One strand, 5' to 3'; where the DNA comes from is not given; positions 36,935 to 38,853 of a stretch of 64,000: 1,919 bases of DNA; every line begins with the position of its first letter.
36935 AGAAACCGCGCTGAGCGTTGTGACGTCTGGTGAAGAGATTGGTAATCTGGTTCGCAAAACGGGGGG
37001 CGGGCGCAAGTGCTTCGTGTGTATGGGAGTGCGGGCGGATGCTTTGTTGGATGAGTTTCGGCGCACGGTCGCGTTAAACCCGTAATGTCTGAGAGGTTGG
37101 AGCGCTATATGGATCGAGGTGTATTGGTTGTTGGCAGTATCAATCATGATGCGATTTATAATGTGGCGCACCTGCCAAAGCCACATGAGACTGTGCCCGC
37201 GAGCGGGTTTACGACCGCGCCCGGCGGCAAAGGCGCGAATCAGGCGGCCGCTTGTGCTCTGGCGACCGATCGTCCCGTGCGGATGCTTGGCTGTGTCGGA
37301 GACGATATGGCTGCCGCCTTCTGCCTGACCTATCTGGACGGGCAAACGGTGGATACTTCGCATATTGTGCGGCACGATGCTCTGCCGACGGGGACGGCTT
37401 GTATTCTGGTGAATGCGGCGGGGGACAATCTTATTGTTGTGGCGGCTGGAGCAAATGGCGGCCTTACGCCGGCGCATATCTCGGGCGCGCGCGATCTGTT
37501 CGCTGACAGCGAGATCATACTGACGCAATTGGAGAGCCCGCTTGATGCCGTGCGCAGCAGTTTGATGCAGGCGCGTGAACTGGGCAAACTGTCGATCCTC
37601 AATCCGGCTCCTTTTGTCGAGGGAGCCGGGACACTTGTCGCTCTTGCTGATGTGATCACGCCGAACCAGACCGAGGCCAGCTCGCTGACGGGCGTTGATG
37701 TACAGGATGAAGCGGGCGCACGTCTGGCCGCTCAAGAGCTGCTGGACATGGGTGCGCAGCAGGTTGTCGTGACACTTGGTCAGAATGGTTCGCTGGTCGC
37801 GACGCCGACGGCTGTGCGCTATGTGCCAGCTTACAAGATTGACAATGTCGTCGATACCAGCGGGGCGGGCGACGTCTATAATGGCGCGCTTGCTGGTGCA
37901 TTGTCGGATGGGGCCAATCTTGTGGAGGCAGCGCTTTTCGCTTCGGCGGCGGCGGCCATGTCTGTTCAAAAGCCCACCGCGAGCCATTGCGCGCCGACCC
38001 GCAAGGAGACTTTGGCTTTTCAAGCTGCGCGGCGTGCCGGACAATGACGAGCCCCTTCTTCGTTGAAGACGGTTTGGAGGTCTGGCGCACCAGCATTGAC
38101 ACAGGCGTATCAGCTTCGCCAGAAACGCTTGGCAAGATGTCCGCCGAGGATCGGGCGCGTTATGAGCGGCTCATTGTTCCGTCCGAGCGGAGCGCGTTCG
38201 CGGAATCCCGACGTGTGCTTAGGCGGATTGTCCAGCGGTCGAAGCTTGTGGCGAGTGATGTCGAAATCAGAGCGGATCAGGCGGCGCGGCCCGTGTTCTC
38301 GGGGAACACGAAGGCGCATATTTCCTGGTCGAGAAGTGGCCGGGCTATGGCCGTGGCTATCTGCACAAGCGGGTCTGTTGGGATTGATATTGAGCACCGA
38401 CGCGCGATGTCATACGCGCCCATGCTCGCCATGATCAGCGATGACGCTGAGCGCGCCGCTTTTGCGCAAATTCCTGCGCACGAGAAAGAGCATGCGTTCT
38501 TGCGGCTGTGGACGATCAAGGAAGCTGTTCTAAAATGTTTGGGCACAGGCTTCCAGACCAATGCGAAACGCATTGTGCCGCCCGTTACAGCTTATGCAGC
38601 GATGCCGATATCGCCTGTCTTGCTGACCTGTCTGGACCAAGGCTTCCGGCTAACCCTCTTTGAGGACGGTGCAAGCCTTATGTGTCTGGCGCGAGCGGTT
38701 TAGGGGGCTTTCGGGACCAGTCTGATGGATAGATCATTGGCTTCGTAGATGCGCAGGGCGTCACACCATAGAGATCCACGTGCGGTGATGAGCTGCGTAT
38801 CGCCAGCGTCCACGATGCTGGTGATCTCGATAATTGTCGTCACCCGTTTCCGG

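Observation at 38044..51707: Compact pfa-type (PUFA-synthase-like) iterative PKS/FAS locus with a non-canonical domain partition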

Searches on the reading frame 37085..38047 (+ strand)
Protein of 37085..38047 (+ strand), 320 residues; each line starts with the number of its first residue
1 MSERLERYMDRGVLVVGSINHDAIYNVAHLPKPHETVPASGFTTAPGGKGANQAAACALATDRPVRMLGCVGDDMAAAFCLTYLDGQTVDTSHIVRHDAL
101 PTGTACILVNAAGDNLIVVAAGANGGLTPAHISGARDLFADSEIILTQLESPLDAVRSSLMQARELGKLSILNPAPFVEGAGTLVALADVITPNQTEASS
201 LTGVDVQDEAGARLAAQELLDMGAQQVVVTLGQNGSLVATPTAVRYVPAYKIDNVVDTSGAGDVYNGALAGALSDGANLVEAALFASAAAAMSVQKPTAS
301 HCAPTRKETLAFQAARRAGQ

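Call 49: search_protein_families(library=pfam, proteins=[window:37085-38047:+], max_evalue=0.001)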
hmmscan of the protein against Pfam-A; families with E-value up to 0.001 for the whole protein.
window:37085-38047:+ (320 aa): 3 families
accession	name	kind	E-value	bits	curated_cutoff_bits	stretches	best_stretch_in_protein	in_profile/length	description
PF00294.29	PfkB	-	3.2e-59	201.2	25.8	1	13-306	4-302/302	pfkB family carbohydrate kinase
PF08543.17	Phos_pyr_kin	-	2.5e-13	50.4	27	1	182-295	114-233/246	Phosphomethylpyrimidine kinase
PF01256.23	Carb_kinase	-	3.2e-07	30.5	27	1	190-303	119-229/242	NAD(P)H-hydrate dehydratase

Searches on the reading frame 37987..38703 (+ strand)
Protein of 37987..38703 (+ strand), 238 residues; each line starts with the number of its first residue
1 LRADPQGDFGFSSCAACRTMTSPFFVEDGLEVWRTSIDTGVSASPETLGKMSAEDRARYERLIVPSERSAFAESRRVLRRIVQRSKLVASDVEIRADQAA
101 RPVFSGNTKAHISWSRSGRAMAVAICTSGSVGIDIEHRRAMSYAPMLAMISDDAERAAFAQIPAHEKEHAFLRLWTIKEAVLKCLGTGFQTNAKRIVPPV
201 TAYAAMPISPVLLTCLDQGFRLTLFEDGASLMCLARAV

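Call 3: search_protein_families(library=pfam, proteins=[window:37987-38703:+], max_evalue=0.01)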
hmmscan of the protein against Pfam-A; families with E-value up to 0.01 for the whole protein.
window:37987-38703:+ (238 aa): 1 family
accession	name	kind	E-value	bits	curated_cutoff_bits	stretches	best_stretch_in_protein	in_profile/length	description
PF01648.25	ACPS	-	6.9e-15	55.5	25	1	130-190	1-66/111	4'-phosphopantetheinyl transferase superfamily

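Call 4: search_protein_families(library=ncbifam, proteins=[window:37987-38703:+], max_evalue=0.001)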
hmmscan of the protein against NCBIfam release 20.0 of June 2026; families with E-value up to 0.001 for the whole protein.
window:37987-38703:+ (238 aa): 4 families
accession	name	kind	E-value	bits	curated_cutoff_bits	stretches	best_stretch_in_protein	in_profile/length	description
NF042922.1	4PPT_HetI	equivalog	2.2e-17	63.2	370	1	26-190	15-184/235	4'-phosphopantetheinyl transferase HetI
NF007676.0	PRK10351.1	equivalog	4.7e-12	45.9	174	1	84-187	41-145/195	4'-phosphopantetheinyl transferase AcpT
NF047349.1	4PPT_AusB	equivalog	1.7e-06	27.7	225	1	85-191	56-154/205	aureusimine biosynthesis 4'-phosphopantetheinyl transferase AusB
TIGR00556.1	pantethn_trn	domain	5e-05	23.4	45.35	1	130-191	4-70/128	phosphopantetheine--protein transferase domain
